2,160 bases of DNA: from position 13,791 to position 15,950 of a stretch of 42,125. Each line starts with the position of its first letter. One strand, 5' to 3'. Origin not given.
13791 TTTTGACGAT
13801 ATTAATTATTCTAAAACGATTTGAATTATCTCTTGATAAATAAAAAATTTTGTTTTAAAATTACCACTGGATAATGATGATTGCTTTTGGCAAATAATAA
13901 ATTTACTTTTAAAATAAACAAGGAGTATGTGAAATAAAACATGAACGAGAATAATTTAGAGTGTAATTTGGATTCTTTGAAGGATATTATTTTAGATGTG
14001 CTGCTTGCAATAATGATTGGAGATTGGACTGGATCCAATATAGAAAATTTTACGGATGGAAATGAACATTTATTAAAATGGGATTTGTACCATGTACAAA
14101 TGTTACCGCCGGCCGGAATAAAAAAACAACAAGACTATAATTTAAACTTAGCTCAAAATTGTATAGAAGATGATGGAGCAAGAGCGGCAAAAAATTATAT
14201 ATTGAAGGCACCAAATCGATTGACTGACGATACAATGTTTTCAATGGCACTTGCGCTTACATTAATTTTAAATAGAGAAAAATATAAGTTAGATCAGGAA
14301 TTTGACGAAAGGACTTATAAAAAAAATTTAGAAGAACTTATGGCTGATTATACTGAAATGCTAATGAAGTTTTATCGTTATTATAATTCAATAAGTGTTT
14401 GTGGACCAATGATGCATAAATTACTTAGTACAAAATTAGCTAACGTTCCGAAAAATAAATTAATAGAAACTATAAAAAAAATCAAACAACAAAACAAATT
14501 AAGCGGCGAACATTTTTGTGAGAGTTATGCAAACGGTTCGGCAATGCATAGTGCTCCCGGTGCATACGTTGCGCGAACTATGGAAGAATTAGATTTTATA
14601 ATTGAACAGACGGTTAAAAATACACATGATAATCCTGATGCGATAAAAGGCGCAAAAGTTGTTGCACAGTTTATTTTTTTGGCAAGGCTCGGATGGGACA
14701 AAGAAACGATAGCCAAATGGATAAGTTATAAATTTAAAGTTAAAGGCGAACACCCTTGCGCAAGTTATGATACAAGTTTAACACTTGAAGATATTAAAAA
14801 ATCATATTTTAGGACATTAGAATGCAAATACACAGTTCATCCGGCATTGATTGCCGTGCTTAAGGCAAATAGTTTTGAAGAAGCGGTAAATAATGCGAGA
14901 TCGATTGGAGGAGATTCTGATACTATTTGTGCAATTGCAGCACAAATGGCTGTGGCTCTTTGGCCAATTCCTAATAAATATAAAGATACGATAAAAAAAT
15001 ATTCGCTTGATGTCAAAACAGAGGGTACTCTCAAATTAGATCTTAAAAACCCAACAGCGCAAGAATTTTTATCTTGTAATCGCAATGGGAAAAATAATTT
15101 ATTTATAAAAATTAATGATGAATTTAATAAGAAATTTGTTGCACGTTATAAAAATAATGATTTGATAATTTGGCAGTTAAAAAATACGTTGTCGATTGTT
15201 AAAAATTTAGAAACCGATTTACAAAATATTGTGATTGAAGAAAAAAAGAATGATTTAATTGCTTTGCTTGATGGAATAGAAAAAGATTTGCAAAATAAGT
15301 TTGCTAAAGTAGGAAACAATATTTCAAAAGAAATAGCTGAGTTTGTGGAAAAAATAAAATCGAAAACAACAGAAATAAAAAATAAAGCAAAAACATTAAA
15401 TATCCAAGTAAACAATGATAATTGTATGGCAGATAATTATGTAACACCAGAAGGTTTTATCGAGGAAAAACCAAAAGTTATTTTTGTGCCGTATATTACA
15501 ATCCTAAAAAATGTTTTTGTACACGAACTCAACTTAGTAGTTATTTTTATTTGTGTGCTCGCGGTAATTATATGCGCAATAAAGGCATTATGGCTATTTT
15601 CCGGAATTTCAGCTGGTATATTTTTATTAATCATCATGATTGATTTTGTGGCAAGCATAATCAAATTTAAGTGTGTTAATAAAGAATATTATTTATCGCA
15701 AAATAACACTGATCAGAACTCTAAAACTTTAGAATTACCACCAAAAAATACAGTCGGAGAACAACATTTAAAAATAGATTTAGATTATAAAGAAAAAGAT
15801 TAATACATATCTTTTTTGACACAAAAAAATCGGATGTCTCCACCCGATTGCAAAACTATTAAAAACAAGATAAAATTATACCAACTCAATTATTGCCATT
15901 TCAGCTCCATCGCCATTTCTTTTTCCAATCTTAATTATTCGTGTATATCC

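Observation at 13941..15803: ARH domain with intact catalytic motifs fused to a coiled coil and a C-terminal TM hairpin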

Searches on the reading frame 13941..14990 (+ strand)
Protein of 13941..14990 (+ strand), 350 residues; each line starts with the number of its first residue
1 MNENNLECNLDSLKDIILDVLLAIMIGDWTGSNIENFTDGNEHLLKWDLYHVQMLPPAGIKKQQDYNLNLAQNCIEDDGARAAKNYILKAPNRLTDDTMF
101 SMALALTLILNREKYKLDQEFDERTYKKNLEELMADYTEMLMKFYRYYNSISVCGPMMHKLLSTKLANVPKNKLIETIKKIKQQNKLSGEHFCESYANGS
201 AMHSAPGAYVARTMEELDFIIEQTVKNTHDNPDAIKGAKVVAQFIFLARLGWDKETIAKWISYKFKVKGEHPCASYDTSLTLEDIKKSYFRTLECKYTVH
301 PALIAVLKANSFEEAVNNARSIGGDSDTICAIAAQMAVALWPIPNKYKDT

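Call 31: search_protein_representatives(protein=window:13941-14990:+)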
Query: 350 residues. Proteins with E-value up to 0.001 (for the whole library): 2369; up to 1e-10: 931; up to 1e-30: 4. The best 150 are listed.
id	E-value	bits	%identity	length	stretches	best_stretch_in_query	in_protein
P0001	4.9e-216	733.0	93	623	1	2-350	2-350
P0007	1.4e-102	360.1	85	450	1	158-350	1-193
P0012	2.1e-53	198.4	57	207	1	99-267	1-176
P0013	6.0e-49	183.7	42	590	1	98-347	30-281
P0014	3.3e-27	112.3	38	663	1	93-345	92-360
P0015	3.3e-24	102.4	41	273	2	194-349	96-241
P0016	3.6e-23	99.0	33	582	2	194-345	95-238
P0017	6.6e-23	98.1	38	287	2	194-349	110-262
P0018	1.3e-22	97.2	35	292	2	193-349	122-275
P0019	4.1e-22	95.5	43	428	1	191-348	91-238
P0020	8.0e-22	94.6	45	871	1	194-349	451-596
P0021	1.3e-21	93.8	39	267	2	194-347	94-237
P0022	1.6e-21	93.5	43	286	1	191-347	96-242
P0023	1.7e-21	93.4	41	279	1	194-349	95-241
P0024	2.9e-21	92.7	40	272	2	195-346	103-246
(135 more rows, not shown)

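Call 48: search_solved_structures(query=A2, max_evalue=0.001, show_alignments=4)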
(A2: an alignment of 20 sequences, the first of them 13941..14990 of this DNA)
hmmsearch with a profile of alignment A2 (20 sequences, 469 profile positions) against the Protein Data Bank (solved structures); distinct sequences matched with E-value up to 0.001: 21.
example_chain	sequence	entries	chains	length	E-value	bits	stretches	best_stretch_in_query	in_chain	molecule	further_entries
6g1p_A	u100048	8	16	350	6.9e-32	114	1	18-256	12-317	ADP-ribosylhydrolase like 2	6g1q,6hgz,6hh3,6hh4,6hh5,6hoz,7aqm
2foz_A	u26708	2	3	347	4.1e-31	111.5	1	18-259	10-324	ADP-ribosylhydrolase like 2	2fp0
2g4k_A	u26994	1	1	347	4.1e-31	111.5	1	18-259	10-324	ADP-ribosylhydrolase 3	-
5zqy_A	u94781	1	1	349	4.2e-31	111.4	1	18-259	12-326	Poly(ADP-ribose) glycohydrolase ARH3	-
9rfd_A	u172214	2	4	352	4.2e-31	111.4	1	18-259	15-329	ADP-ribosylhydrolase ARH3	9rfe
6d36_C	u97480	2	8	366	4.8e-31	111.2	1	18-259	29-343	Poly(ADP-ribose) glycohydrolase ARH3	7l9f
2qty_A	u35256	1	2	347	1.1e-30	110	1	18-256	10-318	Poly(ADP-ribose) glycohydrolase ARH3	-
6d3a_C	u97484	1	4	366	1.2e-29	106.6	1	18-259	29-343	Poly(ADP-ribose) glycohydrolase ARH3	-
7akr_AAA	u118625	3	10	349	1.9e-29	106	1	18-259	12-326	ADP-ribose glycohydrolase ARH3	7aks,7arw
7l9h_C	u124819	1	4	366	3.5e-29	105.1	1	18-259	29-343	ADP-ribose glycohydrolase ARH3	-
7l9i_C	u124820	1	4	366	3.5e-29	105.1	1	18-259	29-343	ADP-ribose glycohydrolase ARH3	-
1t5j_A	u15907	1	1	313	4.5e-26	94.8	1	13-259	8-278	Hypothetical protein MJ1187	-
8za7_A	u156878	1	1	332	1.5e-25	93.1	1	18-256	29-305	Lmo0067 protein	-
2cwc_A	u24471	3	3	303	1.6e-18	70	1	18-254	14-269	ADP-ribosylglycohydrolase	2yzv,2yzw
2woe_A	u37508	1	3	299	1.5e-14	56.9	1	17-272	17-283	ADP-RIBOSYL-[DINITROGEN REDUCTASE] GLYCOHYDROLASE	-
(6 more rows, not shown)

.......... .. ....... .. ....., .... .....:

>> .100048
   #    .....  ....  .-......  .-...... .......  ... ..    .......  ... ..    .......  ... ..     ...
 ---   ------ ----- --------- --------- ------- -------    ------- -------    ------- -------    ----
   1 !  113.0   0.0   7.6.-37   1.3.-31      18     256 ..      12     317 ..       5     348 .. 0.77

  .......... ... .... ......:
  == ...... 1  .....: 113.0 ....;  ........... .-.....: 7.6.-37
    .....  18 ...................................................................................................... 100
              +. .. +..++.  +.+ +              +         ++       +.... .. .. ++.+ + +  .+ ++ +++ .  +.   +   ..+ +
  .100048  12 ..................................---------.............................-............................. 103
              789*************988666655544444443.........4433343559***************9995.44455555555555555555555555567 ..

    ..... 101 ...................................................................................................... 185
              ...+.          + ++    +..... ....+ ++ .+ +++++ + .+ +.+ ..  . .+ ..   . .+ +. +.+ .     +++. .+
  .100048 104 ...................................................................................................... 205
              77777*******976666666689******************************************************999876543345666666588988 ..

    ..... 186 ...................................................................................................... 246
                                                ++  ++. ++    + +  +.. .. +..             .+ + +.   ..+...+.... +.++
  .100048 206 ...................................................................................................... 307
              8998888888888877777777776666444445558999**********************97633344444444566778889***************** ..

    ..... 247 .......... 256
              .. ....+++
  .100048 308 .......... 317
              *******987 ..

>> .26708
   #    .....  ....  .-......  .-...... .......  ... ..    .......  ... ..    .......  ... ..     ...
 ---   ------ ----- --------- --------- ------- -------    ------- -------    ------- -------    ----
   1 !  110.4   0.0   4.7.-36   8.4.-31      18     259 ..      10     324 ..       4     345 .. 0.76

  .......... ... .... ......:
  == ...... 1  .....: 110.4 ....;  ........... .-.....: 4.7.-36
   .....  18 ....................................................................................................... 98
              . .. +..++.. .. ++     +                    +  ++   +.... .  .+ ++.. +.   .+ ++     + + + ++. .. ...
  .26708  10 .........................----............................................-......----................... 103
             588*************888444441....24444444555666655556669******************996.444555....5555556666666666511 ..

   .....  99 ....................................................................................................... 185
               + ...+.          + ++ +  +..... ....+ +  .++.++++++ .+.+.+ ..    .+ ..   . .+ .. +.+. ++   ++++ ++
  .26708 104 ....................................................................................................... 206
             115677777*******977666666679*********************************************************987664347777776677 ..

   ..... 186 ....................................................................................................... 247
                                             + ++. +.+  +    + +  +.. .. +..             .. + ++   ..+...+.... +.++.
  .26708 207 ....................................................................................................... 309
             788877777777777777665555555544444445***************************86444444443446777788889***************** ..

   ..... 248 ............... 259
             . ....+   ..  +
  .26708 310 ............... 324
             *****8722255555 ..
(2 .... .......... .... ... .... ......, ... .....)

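Call 59: search_protein_families(library=pfam, alignment_id=A4, max_evalue=0.00001)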
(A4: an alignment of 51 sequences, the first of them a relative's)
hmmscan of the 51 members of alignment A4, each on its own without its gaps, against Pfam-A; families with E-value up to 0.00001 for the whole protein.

A. member 1, P0014 (663 aa): 1 family
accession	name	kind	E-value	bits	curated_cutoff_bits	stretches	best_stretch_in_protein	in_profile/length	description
PF03747.19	ADP_ribosyl_GH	-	1.1e-19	71.6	26.2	1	13-358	6-281/287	ADP-ribosylglycohydrolase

B. families by the number of members that match (of 51 scanned): 23 families
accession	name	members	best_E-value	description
PF03747.19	ADP_ribosyl_GH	51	3.4e-106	ADP-ribosylglycohydrolase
PF07179.17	SseB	8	8.9e-24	SseB protein N-terminal domain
PF01661.27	Macro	4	1.5e-48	Macro domain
PF13328.12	HD_4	3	4.7e-17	HD domain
PF00069.31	Pkinase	2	7.3e-38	Protein kinase domain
PF07714.23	PK_Tyr_Ser-Thr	2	1.5e-22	Protein tyrosine and serine/threonine kinase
PF03109.22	ABC1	2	2e-08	ABC1 atypical kinase-like domain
PF20208.3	ARPP-1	1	1.5e-92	ARG and Rhodanese-Phosphatase-superfamily-associated Protein domain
PF01076.25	Mob_Pre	1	6.9e-59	Plasmid recombination enzyme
PF08719.17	NADAR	1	1e-48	NADAR domain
PF04402.19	SIMPL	1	1.8e-30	Protein of unknown function (DUF541)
PF08238.18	Sel1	1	2.8e-28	Sel1 repeat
PF07799.17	DUF1643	1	3.3e-25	Protein of unknown function (DUF1643)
PF01734.28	Patatin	1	1.9e-24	Patatin-like phospholipase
PF12850.12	Metallophos_2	1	5.6e-13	Calcineurin-like phosphoesterase superfamily domain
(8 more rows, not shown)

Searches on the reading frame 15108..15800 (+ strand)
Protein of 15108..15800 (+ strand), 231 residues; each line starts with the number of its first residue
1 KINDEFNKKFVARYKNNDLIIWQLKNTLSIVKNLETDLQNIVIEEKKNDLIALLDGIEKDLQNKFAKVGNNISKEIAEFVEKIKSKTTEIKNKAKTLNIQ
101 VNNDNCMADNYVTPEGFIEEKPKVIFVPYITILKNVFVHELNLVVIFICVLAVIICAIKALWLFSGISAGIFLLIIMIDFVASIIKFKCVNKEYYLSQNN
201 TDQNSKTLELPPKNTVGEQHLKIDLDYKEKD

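Call 53: find_homologous_proteins(query=A3, max_evalue=0.01)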
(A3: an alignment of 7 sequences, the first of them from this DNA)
Query A3 (7 sequences) (231 aa, profile of the alignment): 4 proteins with E <= 0.01 among 8000 candidates.
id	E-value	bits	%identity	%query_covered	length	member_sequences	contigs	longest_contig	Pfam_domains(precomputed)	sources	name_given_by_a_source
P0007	1.0e-84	302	58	87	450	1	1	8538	PF03747.20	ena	-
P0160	3.0e-79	284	56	80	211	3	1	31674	-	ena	-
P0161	9.5e-71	256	80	81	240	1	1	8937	-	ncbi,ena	-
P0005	1.1e-7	50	81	16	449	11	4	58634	PF03747.20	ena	-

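Call 61: find_encoding_contigs(protein=P0160, flank=8000, max_places=2)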
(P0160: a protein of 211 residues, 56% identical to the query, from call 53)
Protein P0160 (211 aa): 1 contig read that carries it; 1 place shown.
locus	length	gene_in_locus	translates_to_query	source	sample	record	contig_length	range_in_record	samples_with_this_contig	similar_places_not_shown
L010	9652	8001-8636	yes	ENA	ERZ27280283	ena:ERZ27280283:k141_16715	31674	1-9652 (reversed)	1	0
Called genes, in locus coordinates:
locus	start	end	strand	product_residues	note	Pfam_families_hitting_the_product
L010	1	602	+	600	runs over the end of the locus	PF01368:DHH, PF02272:DHHA1, PF17768:RecJ_OB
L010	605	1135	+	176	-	PF00156:Pribosyltran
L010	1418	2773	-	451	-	PF00209:SNF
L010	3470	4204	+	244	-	PF00072:Response_reg, PF00486:Trans_reg_C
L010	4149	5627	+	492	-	PF00672:HAMP, PF00512:HisKA, PF02518:HATPase_c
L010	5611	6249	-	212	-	-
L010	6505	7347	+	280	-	-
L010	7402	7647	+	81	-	-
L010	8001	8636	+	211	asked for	-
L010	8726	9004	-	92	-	-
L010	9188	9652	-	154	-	?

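Call 72: predict_structure(alignment_id=A3)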
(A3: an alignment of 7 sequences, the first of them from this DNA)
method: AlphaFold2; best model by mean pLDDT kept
length: 231 residues; sequences in the alignment: 7
mean_pLDDT: 56.5   pTM: 0.31
mean pLDDT of the five models: 56.5, 55.5, 52.5, 46.2, 45.6
residues with pLDDT >= 90: 0; 70-90: 85; 50-70: 62; < 50: 84
segments of 3 or more residues with pLDDT < 50: 1-3, 93-137, 198-231
pLDDT, mean of each block of 10 residues (from residue 1): 51 59 73 70 66 76 67 76 69 41 30 32 34 45 69 76 72 77 67 52 38 30 32 29
secondary structure, 60 per line:
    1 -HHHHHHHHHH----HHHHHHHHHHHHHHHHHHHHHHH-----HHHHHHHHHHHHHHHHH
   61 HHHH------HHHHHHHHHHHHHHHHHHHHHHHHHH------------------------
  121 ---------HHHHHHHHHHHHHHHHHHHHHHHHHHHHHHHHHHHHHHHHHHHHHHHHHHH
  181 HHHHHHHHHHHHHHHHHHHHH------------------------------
elements in order: H2-11 H16-38 H44-64 H71-96 H130-201
